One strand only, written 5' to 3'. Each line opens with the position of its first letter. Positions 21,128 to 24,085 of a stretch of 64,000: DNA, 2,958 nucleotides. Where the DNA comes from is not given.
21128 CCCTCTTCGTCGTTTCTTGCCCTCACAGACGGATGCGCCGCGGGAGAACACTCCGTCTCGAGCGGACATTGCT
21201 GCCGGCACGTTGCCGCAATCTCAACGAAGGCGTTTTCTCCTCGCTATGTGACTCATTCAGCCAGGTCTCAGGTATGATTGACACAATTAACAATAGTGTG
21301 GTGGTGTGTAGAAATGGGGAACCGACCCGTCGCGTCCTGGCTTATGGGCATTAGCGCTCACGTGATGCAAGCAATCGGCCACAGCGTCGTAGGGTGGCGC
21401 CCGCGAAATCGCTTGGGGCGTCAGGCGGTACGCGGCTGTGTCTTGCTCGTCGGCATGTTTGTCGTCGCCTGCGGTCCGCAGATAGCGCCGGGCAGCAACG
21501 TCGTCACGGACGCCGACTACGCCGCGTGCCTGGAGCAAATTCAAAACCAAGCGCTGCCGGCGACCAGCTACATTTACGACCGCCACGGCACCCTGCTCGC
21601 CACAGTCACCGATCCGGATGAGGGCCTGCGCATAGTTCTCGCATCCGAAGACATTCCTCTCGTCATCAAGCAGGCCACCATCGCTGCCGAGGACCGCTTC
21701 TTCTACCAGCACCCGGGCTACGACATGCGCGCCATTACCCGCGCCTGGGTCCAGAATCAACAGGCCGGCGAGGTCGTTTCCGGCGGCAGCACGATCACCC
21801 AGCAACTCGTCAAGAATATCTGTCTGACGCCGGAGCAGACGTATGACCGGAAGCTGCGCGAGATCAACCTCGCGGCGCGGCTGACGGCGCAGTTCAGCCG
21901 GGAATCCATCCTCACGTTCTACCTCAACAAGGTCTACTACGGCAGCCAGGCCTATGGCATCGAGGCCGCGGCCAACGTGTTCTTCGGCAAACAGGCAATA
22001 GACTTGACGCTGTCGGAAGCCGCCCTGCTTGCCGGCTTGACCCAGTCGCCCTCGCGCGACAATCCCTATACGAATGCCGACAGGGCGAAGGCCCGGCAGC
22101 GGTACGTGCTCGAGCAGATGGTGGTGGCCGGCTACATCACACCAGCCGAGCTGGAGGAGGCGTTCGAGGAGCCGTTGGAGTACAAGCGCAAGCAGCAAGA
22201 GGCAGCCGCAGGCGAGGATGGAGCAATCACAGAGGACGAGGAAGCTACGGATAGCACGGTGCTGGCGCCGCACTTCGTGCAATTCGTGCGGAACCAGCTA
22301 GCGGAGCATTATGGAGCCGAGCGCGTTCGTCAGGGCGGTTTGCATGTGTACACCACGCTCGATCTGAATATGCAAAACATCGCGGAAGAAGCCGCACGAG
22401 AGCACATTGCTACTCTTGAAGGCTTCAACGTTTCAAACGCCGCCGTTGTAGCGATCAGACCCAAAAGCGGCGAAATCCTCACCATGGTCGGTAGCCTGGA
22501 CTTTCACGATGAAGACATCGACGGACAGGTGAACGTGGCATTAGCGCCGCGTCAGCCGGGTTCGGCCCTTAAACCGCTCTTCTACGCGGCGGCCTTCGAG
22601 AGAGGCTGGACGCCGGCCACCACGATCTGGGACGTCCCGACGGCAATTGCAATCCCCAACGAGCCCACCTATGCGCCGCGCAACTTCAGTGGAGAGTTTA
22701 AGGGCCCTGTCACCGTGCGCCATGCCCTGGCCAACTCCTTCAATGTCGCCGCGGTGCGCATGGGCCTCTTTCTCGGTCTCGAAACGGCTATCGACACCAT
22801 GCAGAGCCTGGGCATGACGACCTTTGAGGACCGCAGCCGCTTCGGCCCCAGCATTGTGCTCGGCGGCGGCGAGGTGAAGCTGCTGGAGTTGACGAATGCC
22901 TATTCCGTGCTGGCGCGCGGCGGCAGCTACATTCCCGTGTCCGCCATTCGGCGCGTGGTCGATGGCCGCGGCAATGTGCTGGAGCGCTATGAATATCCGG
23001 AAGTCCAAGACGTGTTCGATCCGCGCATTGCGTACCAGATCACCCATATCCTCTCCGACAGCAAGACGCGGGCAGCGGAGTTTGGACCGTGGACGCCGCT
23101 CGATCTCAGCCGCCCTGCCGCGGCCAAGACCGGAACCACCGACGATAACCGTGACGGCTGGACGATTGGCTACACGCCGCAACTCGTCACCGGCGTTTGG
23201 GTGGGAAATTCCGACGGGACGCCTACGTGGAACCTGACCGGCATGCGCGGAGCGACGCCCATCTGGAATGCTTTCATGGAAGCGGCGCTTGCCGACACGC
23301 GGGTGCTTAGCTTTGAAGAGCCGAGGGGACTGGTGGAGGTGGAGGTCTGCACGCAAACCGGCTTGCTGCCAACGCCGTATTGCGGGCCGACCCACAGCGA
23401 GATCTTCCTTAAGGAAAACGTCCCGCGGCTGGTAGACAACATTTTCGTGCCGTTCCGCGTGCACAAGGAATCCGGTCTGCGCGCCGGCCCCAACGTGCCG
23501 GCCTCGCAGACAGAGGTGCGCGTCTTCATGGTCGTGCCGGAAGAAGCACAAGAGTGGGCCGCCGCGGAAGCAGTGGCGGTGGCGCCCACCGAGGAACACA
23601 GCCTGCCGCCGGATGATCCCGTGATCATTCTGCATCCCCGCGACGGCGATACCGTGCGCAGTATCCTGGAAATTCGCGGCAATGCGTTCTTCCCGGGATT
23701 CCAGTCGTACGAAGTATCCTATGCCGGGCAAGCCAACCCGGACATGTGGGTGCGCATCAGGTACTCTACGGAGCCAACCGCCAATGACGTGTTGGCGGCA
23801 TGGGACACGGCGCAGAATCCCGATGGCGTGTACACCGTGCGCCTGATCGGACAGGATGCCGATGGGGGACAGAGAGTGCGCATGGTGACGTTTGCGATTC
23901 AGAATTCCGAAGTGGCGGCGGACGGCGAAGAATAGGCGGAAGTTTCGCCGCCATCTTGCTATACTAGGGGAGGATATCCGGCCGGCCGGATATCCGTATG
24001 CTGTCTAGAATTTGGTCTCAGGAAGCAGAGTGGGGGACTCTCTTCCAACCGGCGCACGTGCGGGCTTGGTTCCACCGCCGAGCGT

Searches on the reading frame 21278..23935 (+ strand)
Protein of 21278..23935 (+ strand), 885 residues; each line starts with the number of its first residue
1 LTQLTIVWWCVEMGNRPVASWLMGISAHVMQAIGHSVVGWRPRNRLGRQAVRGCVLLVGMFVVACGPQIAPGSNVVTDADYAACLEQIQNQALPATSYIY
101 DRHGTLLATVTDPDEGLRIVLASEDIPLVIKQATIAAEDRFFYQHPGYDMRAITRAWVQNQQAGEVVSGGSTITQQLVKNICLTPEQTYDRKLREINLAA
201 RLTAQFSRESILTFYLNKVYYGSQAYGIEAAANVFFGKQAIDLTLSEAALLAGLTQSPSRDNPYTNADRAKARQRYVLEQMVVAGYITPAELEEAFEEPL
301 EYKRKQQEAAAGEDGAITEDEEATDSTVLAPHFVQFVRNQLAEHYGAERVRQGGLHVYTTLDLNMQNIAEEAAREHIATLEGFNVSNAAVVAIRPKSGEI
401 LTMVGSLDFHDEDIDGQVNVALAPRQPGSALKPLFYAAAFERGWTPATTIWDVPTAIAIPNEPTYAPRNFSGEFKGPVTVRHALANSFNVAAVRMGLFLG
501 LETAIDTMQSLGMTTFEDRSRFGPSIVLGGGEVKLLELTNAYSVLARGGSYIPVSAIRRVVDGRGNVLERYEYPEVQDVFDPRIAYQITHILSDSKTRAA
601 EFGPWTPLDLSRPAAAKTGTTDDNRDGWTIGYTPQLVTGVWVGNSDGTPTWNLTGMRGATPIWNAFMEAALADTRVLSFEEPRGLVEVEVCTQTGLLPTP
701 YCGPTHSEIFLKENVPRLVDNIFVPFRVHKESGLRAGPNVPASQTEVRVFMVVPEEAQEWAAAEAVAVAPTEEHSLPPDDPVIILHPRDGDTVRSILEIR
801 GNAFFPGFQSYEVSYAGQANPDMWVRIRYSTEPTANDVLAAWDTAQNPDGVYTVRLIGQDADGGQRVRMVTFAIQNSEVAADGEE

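Call 80: search_protein_families(library=pfam, max_evalue=0.00001, proteins=[window:21278-23935:+])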
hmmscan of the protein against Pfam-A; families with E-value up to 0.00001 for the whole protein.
window:21278-23935:+ (885 aa): 2 families
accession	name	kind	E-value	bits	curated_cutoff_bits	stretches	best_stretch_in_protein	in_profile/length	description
PF00912.28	Transgly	-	1.1e-60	204.5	27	1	106-281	4-177/178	Transglycosylase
PF00905.27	Transpeptidase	-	7.5e-20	71.8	22.1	1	389-635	2-267/299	Penicillin binding protein transpeptidase domain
